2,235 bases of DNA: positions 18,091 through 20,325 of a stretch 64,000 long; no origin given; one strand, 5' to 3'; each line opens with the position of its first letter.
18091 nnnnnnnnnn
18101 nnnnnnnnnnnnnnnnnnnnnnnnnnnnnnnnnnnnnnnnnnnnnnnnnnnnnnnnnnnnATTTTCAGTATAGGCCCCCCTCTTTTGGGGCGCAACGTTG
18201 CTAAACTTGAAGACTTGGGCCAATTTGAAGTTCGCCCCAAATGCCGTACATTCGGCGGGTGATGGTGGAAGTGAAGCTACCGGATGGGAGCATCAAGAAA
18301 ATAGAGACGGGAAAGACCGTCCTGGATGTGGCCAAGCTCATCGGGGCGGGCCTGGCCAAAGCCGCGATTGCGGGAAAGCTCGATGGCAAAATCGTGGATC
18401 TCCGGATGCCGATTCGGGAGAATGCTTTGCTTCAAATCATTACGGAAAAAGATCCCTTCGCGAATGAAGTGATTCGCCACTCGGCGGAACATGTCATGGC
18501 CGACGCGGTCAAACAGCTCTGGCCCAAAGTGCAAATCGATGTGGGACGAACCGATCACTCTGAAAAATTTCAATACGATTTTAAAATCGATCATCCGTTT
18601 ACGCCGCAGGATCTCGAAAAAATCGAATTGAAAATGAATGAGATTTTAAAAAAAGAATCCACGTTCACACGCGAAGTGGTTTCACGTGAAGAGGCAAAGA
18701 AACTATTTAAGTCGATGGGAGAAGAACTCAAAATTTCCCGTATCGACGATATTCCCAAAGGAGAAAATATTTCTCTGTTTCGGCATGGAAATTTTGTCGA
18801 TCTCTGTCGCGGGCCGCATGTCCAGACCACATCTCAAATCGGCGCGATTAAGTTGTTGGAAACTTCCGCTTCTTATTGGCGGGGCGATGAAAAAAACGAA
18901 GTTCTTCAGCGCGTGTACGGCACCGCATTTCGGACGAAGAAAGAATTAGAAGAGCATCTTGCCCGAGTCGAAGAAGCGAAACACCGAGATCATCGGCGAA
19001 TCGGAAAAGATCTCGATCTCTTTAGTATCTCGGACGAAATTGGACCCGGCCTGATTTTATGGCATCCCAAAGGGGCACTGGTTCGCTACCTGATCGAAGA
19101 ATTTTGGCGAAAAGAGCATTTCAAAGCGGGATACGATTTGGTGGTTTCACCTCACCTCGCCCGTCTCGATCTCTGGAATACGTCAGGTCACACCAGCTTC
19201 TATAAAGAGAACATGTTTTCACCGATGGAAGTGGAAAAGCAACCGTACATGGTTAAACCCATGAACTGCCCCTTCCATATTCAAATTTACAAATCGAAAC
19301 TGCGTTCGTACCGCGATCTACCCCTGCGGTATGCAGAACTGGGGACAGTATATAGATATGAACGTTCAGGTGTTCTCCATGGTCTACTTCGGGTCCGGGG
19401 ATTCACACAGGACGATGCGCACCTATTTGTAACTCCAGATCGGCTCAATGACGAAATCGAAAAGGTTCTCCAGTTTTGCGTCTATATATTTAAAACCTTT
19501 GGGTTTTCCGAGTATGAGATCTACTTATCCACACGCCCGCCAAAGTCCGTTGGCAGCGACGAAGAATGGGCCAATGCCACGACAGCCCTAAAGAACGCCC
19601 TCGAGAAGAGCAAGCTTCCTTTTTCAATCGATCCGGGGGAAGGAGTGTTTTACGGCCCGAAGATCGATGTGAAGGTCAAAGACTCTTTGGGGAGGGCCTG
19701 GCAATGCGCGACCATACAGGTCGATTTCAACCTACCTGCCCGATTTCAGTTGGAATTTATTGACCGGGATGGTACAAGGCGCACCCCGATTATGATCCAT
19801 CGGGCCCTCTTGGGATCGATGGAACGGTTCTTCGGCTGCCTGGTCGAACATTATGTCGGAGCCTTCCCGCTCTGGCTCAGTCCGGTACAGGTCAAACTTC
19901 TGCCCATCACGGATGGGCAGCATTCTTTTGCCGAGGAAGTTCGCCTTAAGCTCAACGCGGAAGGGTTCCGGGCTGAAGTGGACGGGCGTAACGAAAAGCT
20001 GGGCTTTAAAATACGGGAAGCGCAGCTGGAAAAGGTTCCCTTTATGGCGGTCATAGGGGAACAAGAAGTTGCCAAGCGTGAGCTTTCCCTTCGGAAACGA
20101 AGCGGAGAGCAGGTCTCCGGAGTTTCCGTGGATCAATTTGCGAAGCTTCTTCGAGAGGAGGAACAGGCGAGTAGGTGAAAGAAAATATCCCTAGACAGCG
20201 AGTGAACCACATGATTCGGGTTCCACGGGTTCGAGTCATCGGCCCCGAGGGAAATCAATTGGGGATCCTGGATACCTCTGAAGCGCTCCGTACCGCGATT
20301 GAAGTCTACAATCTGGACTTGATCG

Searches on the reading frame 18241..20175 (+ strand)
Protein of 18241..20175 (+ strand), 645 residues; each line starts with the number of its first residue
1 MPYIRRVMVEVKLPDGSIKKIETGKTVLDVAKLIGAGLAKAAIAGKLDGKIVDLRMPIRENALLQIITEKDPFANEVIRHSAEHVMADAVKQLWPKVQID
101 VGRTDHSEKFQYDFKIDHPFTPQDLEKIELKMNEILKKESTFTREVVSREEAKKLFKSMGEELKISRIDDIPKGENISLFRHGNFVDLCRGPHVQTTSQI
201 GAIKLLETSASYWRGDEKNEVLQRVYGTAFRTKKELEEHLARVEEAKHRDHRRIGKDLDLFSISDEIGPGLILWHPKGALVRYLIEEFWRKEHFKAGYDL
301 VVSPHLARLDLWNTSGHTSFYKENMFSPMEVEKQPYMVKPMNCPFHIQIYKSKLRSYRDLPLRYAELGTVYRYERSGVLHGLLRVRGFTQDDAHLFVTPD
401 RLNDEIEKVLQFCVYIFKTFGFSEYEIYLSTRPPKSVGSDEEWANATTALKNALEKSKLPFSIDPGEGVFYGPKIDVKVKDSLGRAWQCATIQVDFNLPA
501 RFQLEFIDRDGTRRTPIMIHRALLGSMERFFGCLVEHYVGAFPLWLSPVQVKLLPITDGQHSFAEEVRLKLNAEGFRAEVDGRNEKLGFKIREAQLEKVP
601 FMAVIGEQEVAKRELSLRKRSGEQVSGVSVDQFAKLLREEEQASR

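Call 33: search_protein_families(library=ncbifam, proteins=[window:18241-20175:+], max_evalue=0.00001)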
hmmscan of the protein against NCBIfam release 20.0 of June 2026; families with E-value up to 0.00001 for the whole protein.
window:18241-20175:+ (645 aa): 15 families
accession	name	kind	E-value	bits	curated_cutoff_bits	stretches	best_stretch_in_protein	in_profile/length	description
TIGR00418.1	thrS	equivalog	7.4e-218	725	383.65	1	79-640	1-564/565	threonine--tRNA ligase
NF003068.0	PRK03991.1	equivalog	1.5e-61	208.6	484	1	241-642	189-593/613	threonine--tRNA ligase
NF006625.0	PRK09194.1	equivalog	1.4e-23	83.6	558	2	267-422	35-190/559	proline--tRNA ligase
NF008979.1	PRK12325.1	exception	1.7e-20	73.4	550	2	269-425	37-193/437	proline--tRNA ligase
TIGR00408.1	proS_fam_I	equivalog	3.2e-18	65.9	437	1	484-639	216-379/475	proline--tRNA ligase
NF011500.0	PRK14938.1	equivalog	3.7e-18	65.7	362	1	541-641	267-367/387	Ser-tRNA(Thr) hydrolase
TIGR00409.1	proS_fam_II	equivalog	8.1e-17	61.3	306.7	2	268-421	36-189/568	proline--tRNA ligase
TIGR00442.1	hisS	equivalog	4e-14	52.4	286.75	1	275-456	10-183/406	histidine--tRNA ligase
NF003211.1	PRK04173.1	equivalog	1.7e-11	43.7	312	0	358-434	186-261/454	glycine--tRNA ligase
TIGR00344.1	alaS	equivalog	2.5e-11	42.6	457.05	1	79-210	556-680/847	alanine--tRNA ligase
TIGR00389.1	glyS_dimeric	equivalog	1.2e-10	40.6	243.3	0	358-411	180-233/565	glycine--tRNA ligase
NF040865.1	a_tRNA_ed_AlaXM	equivalog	1.5e-09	37.9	300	1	80-209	98-220/234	alanyl-tRNA editing protein AlaXM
TIGR03683.1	A-tRNA_syn_arch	equivalog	3.7e-08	32.1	744.7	1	75-209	592-721/902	alanine--tRNA ligase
NF002436.0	PRK01584.1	equivalog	2.6e-07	29.5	529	1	79-210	456-580/595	alanine--tRNA ligase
TIGR00414.1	serS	equivalog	6.1e-06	25.5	301.65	1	232-421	126-315/418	serine--tRNA ligase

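Call 34: find_homologous_proteins(query=window:18241-20175:+, max_evalue=1e-50)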
Query window:18241-20175:+ (645 aa): 8000 proteins with E <= 1e-50 among 8000 candidates; the best 120 are listed.
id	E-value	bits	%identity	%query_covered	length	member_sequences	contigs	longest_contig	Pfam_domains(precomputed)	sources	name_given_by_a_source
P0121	0.0e+0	1472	100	100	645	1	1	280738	PF03129.26,PF02824.28,PF00587.31,PF07973.20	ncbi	-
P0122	0.0e+0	1152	75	99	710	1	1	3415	PF03129.26,PF02824.28,PF00587.31,PF07973.20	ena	-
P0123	0.0e+0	1150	76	98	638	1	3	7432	PF03129.26,PF02824.28,PF00587.31,PF07973.20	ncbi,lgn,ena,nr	ncbi:MAG TPA: threonine--tRNA ligase [Bdellovibrionota bacterium]|nr:threonine--tRNA ligase [Bdellov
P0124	0.0e+0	1144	75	99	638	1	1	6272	PF03129.26,PF02824.28,PF00587.31,PF07973.20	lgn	-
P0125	0.0e+0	1120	73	99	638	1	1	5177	PF03129.26,PF02824.28,PF00587.31,PF07973.20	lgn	-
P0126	0.0e+0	1120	74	99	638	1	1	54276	PF03129.26,PF02824.28,PF00587.31,PF07973.20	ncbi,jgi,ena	-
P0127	0.0e+0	1116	73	98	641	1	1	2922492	PF03129.26,PF02824.28,PF00587.31,PF07973.20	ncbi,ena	-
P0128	0.0e+0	1115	72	99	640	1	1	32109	PF03129.26,PF02824.28,PF00587.31,PF07973.20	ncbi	ncbi:MAG: threonine--tRNA ligase [Pseudomonadota bacterium]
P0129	0.0e+0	1113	73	98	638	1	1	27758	PF03129.26,PF02824.28,PF00587.31,PF07973.20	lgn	-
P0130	0.0e+0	1109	72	99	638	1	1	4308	PF03129.26,PF02824.28,PF00587.31,PF07973.20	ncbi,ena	-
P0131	0.0e+0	1099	73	99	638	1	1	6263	PF03129.26,PF02824.28,PF00587.31,PF07973.20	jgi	-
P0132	0.0e+0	1095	72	99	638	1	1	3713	PF03129.26,PF02824.28,PF00587.31,PF07973.20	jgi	jgi:threonyl-tRNA synthetase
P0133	0.0e+0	1091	71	98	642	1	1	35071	PF03129.26,PF02824.28,PF00587.31,PF07973.20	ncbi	ncbi:MAG: threonine--tRNA ligase [Pseudomonadota bacterium]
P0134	0.0e+0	1085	72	99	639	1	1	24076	PF03129.26,PF02824.28,PF00587.31,PF07973.20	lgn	-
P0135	0.0e+0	1071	71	97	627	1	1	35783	PF03129.26,PF02824.28,PF00587.31,PF07973.20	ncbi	-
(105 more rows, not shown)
